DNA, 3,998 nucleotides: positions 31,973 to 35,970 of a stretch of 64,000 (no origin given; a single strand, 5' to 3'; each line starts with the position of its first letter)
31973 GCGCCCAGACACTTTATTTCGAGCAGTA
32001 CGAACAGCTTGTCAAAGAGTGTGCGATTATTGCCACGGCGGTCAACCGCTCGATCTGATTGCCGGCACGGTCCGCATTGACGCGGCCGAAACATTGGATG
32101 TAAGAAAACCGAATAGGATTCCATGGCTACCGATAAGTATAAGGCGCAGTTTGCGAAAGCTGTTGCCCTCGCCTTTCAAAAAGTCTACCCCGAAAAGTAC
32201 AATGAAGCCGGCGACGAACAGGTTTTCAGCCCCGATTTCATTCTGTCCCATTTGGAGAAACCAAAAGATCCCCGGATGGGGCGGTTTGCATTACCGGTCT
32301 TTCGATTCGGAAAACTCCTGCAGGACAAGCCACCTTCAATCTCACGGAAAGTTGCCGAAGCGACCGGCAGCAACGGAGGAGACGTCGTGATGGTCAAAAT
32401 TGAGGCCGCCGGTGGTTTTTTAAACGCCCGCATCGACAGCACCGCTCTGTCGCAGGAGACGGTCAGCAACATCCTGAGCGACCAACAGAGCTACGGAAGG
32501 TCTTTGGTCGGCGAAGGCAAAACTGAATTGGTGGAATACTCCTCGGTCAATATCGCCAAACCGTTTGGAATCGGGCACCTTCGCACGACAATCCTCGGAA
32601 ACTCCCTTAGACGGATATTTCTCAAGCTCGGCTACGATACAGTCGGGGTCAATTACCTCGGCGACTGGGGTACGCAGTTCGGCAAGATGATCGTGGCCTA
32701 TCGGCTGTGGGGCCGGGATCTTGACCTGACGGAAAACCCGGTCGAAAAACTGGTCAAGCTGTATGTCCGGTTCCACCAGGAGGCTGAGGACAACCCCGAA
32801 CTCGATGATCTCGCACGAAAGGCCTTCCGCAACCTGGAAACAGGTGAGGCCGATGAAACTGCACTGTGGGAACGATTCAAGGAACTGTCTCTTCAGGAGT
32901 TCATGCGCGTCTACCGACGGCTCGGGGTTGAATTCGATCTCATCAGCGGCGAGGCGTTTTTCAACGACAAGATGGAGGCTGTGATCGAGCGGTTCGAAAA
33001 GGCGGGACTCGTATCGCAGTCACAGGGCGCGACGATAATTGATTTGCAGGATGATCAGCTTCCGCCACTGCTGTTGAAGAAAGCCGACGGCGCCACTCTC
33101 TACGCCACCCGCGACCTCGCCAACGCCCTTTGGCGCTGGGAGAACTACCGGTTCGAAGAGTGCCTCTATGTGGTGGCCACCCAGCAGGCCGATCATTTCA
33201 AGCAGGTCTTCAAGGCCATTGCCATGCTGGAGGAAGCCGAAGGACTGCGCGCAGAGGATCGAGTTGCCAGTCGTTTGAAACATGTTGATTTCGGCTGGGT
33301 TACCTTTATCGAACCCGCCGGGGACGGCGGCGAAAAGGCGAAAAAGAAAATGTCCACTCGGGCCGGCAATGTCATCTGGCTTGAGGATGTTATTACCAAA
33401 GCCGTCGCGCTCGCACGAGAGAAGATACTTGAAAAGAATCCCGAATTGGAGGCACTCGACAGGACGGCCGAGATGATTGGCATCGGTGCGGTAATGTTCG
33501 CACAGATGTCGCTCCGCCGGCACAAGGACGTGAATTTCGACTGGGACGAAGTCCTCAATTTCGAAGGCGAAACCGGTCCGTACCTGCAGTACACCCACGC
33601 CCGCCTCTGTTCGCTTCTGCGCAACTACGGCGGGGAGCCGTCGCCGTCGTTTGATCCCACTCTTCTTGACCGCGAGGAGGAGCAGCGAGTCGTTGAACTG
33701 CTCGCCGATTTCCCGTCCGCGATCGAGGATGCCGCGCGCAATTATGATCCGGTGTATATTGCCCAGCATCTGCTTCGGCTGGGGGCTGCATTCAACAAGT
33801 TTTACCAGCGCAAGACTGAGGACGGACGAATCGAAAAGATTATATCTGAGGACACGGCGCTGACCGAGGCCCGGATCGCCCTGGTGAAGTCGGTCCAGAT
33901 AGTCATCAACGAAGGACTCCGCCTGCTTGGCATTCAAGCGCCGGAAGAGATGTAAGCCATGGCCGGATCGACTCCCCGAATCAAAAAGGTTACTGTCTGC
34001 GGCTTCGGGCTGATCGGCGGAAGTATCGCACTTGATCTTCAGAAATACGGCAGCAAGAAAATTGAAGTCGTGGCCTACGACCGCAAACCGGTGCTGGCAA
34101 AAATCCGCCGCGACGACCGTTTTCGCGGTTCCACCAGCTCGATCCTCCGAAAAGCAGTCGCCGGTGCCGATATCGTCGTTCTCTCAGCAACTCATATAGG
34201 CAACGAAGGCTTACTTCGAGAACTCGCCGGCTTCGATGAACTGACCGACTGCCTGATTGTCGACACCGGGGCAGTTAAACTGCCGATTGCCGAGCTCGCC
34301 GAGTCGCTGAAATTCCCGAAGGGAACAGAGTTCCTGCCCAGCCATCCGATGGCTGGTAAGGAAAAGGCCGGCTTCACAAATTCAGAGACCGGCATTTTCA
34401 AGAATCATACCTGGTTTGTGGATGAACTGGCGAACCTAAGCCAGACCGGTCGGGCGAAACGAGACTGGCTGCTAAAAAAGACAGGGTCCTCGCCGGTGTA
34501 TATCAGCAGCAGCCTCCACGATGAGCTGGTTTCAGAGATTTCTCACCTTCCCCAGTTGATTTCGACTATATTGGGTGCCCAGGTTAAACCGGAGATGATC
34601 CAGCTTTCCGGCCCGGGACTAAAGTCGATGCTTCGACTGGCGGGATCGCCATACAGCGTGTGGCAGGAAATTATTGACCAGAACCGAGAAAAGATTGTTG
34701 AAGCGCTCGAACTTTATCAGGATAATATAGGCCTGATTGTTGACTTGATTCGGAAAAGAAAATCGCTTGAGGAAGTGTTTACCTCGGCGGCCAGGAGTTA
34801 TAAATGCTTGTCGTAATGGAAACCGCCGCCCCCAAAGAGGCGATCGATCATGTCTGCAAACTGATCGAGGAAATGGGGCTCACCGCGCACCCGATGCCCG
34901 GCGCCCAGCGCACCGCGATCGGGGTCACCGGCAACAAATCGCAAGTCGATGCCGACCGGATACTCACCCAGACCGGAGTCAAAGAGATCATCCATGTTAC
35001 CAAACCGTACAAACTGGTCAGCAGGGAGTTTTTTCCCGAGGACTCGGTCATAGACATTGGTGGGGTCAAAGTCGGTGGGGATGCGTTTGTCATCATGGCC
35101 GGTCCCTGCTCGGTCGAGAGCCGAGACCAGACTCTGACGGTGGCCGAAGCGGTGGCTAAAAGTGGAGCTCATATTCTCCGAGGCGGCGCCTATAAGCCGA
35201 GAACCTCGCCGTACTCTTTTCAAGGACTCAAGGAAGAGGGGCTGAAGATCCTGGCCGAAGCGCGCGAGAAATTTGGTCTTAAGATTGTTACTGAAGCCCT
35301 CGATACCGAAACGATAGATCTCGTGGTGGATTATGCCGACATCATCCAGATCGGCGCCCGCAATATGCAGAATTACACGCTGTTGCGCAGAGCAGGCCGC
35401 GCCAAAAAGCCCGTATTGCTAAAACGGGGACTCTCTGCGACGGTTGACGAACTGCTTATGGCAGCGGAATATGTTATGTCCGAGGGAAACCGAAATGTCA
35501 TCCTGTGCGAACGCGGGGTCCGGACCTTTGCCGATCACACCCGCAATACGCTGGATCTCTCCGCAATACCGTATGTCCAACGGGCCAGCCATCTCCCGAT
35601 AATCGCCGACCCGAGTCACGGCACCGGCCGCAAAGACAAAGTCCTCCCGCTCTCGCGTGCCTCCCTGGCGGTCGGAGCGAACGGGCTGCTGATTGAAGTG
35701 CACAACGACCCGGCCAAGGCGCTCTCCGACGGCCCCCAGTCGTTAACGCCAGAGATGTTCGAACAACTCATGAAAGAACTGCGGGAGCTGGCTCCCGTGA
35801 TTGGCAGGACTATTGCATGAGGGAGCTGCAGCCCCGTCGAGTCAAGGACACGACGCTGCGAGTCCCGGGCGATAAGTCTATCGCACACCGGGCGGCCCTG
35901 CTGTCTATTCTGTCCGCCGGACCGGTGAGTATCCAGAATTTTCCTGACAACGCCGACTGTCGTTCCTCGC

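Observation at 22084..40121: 18-gene, about 18-kb translationally coupled aromatic amino acid supraoperon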

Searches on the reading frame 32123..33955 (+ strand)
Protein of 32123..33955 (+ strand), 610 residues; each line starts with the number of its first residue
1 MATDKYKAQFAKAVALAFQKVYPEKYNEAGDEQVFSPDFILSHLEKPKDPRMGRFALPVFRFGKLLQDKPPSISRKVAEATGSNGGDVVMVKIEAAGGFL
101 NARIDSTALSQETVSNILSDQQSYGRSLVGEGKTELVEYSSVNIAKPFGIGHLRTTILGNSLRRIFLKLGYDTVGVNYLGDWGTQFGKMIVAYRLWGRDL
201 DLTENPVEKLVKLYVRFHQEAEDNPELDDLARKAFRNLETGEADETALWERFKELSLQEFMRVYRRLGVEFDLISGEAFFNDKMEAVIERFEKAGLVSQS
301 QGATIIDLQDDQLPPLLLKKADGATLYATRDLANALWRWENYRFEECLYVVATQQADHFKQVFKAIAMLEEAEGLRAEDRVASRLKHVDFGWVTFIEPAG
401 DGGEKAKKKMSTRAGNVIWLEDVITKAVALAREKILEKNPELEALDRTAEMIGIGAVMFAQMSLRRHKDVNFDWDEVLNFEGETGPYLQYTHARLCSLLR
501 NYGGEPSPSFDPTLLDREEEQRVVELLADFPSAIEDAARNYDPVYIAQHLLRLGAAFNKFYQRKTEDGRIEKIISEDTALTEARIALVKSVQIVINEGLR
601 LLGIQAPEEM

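Call 4: search_protein_families(library=ncbifam, proteins=[window:32123-33955:+], max_evalue=0.00001)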
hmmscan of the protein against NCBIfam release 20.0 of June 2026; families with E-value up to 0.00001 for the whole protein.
window:32123-33955:+ (610 aa): 4 families
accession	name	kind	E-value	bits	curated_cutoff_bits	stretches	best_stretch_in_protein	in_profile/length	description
TIGR00456.1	argS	equivalog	5.2e-124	414.7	261.65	1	41-610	23-569/569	arginine--tRNA ligase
NF002447.0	PRK01611.3-4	equivalog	9.2e-87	291.9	460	1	48-610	34-613/613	arginine--tRNA ligase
NF002446.0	PRK01611.3-3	equivalog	2.6e-79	267.2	399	2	216-610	249-636/636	arginine--tRNA ligase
NF045898.1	ArgS_rel_codon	equivalog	1e-19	71.2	340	1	435-609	159-326/327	ArgS-related anticodon-binding protein NrtL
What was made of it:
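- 32123..33955 (+): argS, arginine-tRNA ligase; a housekeeping gene embedded in the array. TIGR00456, 415 bits (call 4).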

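Call 13: find_encoding_contigs(protein=window:32123-33955:+, flank=10000, max_places=6)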
Protein window:32123-33955:+ (610 aa): 2 contigs read that carry it; 1 place shown.
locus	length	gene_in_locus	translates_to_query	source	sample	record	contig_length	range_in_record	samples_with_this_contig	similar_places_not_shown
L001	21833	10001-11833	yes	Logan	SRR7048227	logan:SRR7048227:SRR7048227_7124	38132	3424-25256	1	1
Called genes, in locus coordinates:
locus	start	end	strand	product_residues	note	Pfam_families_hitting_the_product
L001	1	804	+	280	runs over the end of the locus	PF01678:DAP_epimerase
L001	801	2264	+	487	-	PF04715:, PF00425:Chorismate_bind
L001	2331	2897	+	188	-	PF00117:GATase, PF07722:Peptidase_C26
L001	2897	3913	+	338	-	PF02885:Glycos_trans_3N, PF00591:Glycos_transf_3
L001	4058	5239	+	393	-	PF07690:MFS_1, PF12832:MFS_1_like (faint), PF07690:MFS_1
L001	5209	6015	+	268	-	PF00218:IGPS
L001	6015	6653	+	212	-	PF00697:PRAI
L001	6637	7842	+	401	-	PF00291:PALP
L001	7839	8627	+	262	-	PF00290:Trp_syntA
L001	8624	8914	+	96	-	PF01817:CM_2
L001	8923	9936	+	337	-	PF18152:DAHP_snth_FXD, PF00793:DAHP_synth_1, PF03102:NeuB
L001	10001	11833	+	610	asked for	PF03485:Arg_tRNA_synt_N (weak), PF00750:tRNA-synt_1d, PF05746:DALR_1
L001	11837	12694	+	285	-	PF02153:PDH_N, PF20463:PDH_C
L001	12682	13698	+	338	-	PF18152:DAHP_snth_FXD, PF00793:DAHP_synth_1, PF03102:NeuB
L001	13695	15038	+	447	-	PF00275:EPSP_synthase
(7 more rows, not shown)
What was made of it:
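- On Type I-beta DAH7P synthase with an N-terminal ferredoxin-like regulatory domain (Thermotoga maritima type): PF18152 plus PF00793 in both paralogues (call 13).
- An independent Logan assembly of the source sample gives the same contig: call 13. The same contig is obtained in an independent Logan assembly (call 13).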

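Call 14: find_homologous_proteins(query=window:32123-33955:+, max_evalue=1e-50)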
Query window:32123-33955:+ (610 aa): 7367 proteins with E <= 1e-50 among 8000 candidates; the best 120 are listed.
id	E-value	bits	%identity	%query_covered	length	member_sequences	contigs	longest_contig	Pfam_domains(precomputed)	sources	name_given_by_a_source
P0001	0.0e+0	1369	100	100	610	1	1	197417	PF05746.22,PF00750.26,PF03485.22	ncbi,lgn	-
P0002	0.0e+0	1081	78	100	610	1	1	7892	PF05746.22,PF00750.26,PF03485.22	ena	-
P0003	5.2e-292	988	73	100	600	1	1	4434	PF05746.22,PF00750.26,PF03485.22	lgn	-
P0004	6.1e-280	948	70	100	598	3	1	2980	PF05746.22,PF00750.26,PF03485.22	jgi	-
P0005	4.5e-268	909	67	100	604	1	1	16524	PF05746.22,PF00750.26,PF03485.22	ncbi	-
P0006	2.8e-265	900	66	100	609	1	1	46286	PF05746.22,PF00750.26,PF03485.22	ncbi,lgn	-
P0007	1.6e-251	854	63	100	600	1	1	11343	PF05746.22,PF00750.26,PF03485.22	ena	-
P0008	3.6e-251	853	62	100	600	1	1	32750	PF05746.22,PF00750.26,PF03485.22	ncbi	-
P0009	3.2e-250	850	61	100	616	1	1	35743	PF05746.22,PF00750.26,PF03485.22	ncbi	-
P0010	3.5e-250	850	63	100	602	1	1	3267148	PF05746.22,PF00750.26,PF03485.22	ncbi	ncbi:MAG: arginine--tRNA ligase, partial [Candidatus Zixiibacteriota bacterium]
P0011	1.1e-249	848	63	100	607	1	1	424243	PF05746.22,PF00750.26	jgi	jgi:arginyl-tRNA synthetase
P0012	1.7e-249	848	64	100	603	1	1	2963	PF05746.22,PF00750.26,PF03485.22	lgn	-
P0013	6.5e-249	846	62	100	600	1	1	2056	PF05746.22,PF00750.26,PF03485.22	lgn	-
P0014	2.5e-248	844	62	100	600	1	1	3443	PF05746.22,PF00750.26,PF03485.22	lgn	-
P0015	4.8e-247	839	63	100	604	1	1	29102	PF05746.22,PF00750.26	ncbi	-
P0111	2.7e-229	781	61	100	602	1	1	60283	PF05746.22,PF00750.26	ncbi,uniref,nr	ncbi:arginine--tRNA ligase [candidate division GN15 bacterium]|uniref:Arginine--tRNA ligase n=1 Tax=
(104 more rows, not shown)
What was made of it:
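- ArgS best named hits are Candidatus Zixiibacteriota at 58-63% identity: call 14.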

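Call 17: find_related_loci(query=A1, collection=genome_contigs, flank=10000)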
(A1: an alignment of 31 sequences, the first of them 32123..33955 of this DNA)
Query A1 (610 aa) in genome_contigs; peptide patterns used: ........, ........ (x = any residue, [..] = any of these).
600 stretches matched a pattern (row limit reached: there are more); 600 encode a relative of the query (tblastn E <= 1e-3); the best 80 are kept; 80 distinct loci.
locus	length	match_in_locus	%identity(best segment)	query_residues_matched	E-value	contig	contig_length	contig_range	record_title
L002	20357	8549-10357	60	1-610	0e+0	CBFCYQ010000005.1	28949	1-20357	MAG TPA_asm: uncultured bacterium isolate SRR26215689_metabat2_8 genome assembly, contig: ERZ25073498.193, whole genome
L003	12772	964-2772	58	1-610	0e+0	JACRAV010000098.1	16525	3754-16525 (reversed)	MAG: Candidatus Zixiibacteriota bacterium isolate NC_groundwater_1603_Pr3_B-0.1um_57_8 SR-2_scaffold_141_935775, whole g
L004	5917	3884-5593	54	34-610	0e+0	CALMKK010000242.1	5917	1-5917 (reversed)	MAG TPA_asm: uncultured candidate division Zixibacteria bacterium isolate SRR6284162_bin.34_CONCOCT_v1.1_MAG genome asse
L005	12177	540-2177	44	40-610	6e-160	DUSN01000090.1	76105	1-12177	MAG TPA_asm: Clostridiales bacterium isolate AS04akNAM_22 62779_AS04, whole genome shotgun sequence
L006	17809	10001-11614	45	44-610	3e-159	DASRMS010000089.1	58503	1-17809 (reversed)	MAG TPA_asm: Oscillospiraceae bacterium isolate SMAG_U10222 k141_759855, whole genome shotgun sequence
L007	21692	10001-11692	42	4-610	4e-153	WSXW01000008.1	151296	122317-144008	MAG: Bacillota bacterium isolate X3_MetaBAT.12 scaffold_354, whole genome shotgun sequence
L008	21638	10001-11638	43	40-610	7e-153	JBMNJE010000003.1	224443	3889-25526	MAG: Caldicoprobacterales bacterium isolate SBF912LR0HQ0068 contig_24418, whole genome shotgun sequence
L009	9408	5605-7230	45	44-610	7e-152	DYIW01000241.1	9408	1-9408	MAG TPA_asm: Phycisphaera mikurensis isolate FI88_71_9 Afr_mines_FI88_2366_length_9408_cov_3_634877, whole genome shotgu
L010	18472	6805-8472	45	37-610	3e-151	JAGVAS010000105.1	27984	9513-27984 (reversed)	MAG: Desulfovibrio sp. isolate DeMMO6_36 c_000000028186, whole genome shotgun sequence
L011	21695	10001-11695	42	3-610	2e-150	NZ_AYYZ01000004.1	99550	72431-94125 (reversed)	Ligilactobacillus araffinosus DSM 20653 NODE_5, whole genome shotgun sequence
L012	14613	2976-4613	43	35-610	2e-149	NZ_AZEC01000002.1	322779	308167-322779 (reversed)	Schleiferilactobacillus perolens DSM 12744 Scaffold2, whole genome shotgun sequence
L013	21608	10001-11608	42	42-610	2e-149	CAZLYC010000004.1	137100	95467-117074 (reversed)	MAG TPA_asm: uncultured Methanosarcinales archaeon isolate SRP319275_co4_32 genome assembly, contig: NODE_56_length_1371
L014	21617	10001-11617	43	44-610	2e-148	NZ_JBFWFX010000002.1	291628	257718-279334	Caloranaerobacter sp. DY30410 k141_130_length_291628_cov_333.0178, whole genome shotgun sequence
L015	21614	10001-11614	44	44-610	5e-148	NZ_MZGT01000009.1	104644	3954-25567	Clostridium chromiireducens strain DSM 23318 CLCHR_contig000009, whole genome shotgun sequence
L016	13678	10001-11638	43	40-610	7e-148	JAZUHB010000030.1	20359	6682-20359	MAG: Bianqueaceae bacterium isolate T1900045279_TH20190049.MAGScoT_cleanbin_000012 SGB_5935_k141_1667730, whole genome s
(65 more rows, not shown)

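Call 20: find_encoding_contigs(protein=P0006, flank=10000, max_places=2)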
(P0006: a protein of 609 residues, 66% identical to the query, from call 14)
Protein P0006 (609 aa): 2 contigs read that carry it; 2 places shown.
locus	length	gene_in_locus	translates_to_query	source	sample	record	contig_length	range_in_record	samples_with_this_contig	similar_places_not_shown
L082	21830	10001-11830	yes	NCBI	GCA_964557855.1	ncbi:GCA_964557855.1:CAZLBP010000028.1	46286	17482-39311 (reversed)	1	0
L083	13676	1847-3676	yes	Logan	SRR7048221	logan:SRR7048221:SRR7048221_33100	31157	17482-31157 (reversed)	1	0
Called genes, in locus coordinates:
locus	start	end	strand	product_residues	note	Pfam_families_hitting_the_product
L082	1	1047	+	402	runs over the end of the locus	PF00155:Aminotran_1_2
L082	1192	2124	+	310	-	PF01678:DAP_epimerase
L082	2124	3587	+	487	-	PF04715:, PF00425:Chorismate_bind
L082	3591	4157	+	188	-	PF00117:GATase, PF07722:Peptidase_C26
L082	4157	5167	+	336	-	PF02885:Glycos_trans_3N, PF00591:Glycos_transf_3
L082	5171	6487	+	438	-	PF12832:MFS_1_like (faint), PF07690:MFS_1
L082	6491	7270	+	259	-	PF00218:IGPS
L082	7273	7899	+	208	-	PF00697:PRAI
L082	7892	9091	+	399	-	PF00291:PALP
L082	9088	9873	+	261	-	PF00290:Trp_syntA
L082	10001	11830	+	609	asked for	PF03485:Arg_tRNA_synt_N, PF00750:tRNA-synt_1d, PF05746:DALR_1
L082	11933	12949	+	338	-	PF18152:DAHP_snth_FXD, PF00793:DAHP_synth_1, PF03102:NeuB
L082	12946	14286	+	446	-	PF00275:EPSP_synthase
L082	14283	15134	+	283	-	PF08501:Shikimate_dh_N, PF18317:SDH_C (weak)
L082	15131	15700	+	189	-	PF13238:AAA_18 (weak), PF01202:SKI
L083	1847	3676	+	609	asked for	PF03485:Arg_tRNA_synt_N, PF00750:tRNA-synt_1d, PF05746:DALR_1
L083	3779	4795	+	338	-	PF18152:DAHP_snth_FXD, PF00793:DAHP_synth_1, PF03102:NeuB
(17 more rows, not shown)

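Call 21: find_encoding_contigs(protein=P0005, flank=10000, max_places=2)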
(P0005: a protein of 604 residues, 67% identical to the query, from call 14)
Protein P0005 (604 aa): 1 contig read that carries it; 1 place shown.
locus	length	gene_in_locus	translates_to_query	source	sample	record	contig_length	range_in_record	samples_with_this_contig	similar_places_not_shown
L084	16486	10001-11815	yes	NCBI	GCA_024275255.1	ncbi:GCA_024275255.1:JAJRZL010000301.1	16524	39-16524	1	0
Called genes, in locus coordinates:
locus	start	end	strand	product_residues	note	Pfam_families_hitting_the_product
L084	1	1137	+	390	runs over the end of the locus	?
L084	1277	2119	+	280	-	PF01678:DAP_epimerase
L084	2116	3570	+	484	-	PF04715:, PF00425:Chorismate_bind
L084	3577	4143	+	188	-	PF00117:GATase, PF07722:Peptidase_C26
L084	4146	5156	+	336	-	PF02885:Glycos_trans_3N, PF00591:Glycos_transf_3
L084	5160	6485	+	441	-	PF07690:MFS_1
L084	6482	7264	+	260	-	PF00218:IGPS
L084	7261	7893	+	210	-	PF00697:PRAI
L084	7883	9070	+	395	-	PF00291:PALP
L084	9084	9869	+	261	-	PF00290:Trp_syntA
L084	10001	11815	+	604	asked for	PF03485:Arg_tRNA_synt_N, PF00750:tRNA-synt_1d, PF05746:DALR_1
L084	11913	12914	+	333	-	PF18152:DAHP_snth_FXD, PF00793:DAHP_synth_1, PF03102:NeuB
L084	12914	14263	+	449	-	PF00275:EPSP_synthase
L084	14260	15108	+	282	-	PF08501:Shikimate_dh_N, PF18317:SDH_C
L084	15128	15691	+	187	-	PF13238:AAA_18 (weak), PF13671:AAA_33 (weak), PF01202:SKI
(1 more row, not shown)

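Call 22: find_encoding_contigs(protein=P0002, flank=10000, max_places=2)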
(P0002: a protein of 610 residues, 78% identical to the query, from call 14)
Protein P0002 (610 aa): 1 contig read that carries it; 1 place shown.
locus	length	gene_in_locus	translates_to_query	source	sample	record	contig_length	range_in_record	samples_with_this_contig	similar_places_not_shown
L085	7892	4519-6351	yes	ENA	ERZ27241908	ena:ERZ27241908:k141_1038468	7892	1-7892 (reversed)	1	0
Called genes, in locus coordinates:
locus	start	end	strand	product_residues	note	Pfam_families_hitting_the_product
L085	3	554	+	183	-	?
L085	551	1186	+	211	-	PF00697:PRAI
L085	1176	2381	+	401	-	PF00291:PALP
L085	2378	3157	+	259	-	PF00290:Trp_syntA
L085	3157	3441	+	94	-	PF01817:CM_2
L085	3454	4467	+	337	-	PF18152:DAHP_snth_FXD, PF00793:DAHP_synth_1, PF03102:NeuB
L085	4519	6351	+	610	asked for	PF03485:Arg_tRNA_synt_N, PF00750:tRNA-synt_1d, PF05746:DALR_1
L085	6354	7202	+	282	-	PF03807:F420_oxidored, PF02153:PDH_N, PF20463:PDH_C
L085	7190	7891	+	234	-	?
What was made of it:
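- L085: call 22.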

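Call 69: find_encoding_contigs(protein=P0111, flank=10000, max_places=1)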
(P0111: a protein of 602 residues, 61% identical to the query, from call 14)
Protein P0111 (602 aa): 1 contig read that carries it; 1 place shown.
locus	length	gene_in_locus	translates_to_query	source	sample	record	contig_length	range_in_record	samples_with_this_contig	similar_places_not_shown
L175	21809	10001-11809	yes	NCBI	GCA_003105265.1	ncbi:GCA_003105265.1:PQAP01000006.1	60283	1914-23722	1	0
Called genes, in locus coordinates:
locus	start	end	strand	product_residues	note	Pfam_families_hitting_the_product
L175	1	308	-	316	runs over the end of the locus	PF01408:GFO_IDH_MocA, PF02894:GFO_IDH_MocA_C, PF22725:GFO_IDH_MocA_C3 (weak)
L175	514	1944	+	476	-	PF13393:tRNA-synt_His, PF03129:HGTP_anticodon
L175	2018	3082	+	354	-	PF12801:Fer4_5, PF12837:Fer4_6 (faint), PF13746:Fer4_18 (faint), PF00037:Fer4 (faint), PF12801:Fer4_5 (weak), PF14697:Fer4_21, PF13237:Fer4_10, PF12838:Fer4_7 (weak), +3 more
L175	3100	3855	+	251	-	PF13489:Methyltransf_23, PF13847:Methyltransf_31, PF08241:Methyltransf_11, PF08242:Methyltransf_12, PF13649:Methyltransf_25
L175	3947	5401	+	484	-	-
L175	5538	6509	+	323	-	PF00480:ROK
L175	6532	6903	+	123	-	-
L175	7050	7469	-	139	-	-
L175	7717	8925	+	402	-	PF00155:Aminotran_1_2, PF12897:Asp_aminotransf (weak)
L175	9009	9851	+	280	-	PF01678:DAP_epimerase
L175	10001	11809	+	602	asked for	PF00750:tRNA-synt_1d, PF05746:DALR_1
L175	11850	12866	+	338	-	PF18152:DAHP_snth_FXD, PF00793:DAHP_synth_1, PF03102:NeuB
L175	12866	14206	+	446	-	PF00275:EPSP_synthase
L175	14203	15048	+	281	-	PF08501:Shikimate_dh_N, PF18317:SDH_C (weak)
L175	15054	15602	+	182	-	PF13238:AAA_18, PF13671:AAA_33 (weak), PF01202:SKI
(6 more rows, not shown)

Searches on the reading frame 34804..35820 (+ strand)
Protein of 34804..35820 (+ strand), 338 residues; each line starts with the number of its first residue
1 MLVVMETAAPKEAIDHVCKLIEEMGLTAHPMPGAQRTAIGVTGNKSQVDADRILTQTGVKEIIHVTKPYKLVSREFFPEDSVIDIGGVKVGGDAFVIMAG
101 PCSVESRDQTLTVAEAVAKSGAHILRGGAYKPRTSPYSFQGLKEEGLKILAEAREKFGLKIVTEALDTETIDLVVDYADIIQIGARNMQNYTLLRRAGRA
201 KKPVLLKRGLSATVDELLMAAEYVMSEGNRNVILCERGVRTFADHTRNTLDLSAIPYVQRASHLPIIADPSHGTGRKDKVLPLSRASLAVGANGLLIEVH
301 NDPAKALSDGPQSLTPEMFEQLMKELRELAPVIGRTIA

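Call 4: search_protein_families(library=ncbifam, proteins=[window:34804-35820:+], max_evalue=0.00001)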
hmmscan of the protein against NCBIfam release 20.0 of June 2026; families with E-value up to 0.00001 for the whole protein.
window:34804-35820:+ (338 aa): 10 families
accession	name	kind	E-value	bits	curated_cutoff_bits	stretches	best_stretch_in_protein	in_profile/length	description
NF006421.0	PRK08673.1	subfamily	1.3e-151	504.7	335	1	1-336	1-336/338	3-deoxy-7-phosphoheptulonate synthase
NF009933.0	PRK13396.1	subfamily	2.3e-118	395.2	486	1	1-336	1-344/352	3-deoxy-7-phosphoheptulonate synthase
TIGR01361.1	DAHP_synth_Bsub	equivalog_domain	4.4e-118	393.3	267.75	1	71-327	2-258/260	3-deoxy-7-phosphoheptulonate synthase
NF041229.1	BagF_FevY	exception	1.1e-113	379.8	700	1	11-329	7-325/340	phospho-2-dehydro-3-deoxyheptonate aldolase BagF/FevY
NF009239.0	PRK12595.1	equivalog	2.5e-110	368.8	279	1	70-330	94-354/360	bifunctional 3-deoxy-7-phosphoheptulonate synthase/chorismate mutase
TIGR01362.1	KDO8P_synth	equivalog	5.2e-38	130.7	314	1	94-332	2-255/258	3-deoxy-8-phosphooctulonate synthase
NF003543.0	PRK05198.1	equivalog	2.4e-37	128.5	242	1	83-331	5-269/273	3-deoxy-8-phosphooctulonate synthase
NF009109.0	PRK12457.1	equivalog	2.4e-26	92.6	457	1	88-333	9-272/281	3-deoxy-8-phosphooctulonate synthase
TIGR03586.1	PseI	equivalog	5.6e-08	32.3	340.25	1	150-335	82-259/327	pseudaminic acid synthase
TIGR03569.1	NeuB_NnaB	equivalog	9.2e-07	28.2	399.65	1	142-335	73-260/329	N-acetylneuraminate synthase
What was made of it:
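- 34804..35820 (+): DAH7PS-2, the second type I-beta DAH7P synthase. It is 54% identical to DAH7PS-1, and its regulatory domain is more diverged than its barrel. NF006421, 505 bits (call 4).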
